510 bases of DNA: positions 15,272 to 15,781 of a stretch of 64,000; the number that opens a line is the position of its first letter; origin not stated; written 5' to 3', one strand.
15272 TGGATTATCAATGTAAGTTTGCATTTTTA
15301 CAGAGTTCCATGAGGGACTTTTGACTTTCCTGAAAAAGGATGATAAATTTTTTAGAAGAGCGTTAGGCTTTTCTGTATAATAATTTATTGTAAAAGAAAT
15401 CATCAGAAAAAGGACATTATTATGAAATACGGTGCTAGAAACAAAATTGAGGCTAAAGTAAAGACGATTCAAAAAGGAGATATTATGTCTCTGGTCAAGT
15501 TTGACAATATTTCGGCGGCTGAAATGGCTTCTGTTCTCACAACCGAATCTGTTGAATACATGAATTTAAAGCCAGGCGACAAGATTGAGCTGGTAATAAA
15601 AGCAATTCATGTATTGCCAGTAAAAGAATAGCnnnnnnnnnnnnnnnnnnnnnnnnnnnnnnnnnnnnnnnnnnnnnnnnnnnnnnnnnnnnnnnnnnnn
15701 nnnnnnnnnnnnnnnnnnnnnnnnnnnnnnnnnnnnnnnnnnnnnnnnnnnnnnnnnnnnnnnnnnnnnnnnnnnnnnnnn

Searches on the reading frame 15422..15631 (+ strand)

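Call 48: search_protein_families(library=ncbifam, proteins=[window:15422-15631:+], max_evalue=0.00001)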
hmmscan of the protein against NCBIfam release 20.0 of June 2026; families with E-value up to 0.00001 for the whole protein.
window:15422-15631:+ (69 aa): 1 family
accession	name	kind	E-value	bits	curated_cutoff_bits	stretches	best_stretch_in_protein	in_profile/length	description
TIGR00638.1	Mop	subfamily_domain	3.2e-11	43.1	55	1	1-65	1-65/70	molybdenum-pterin binding domain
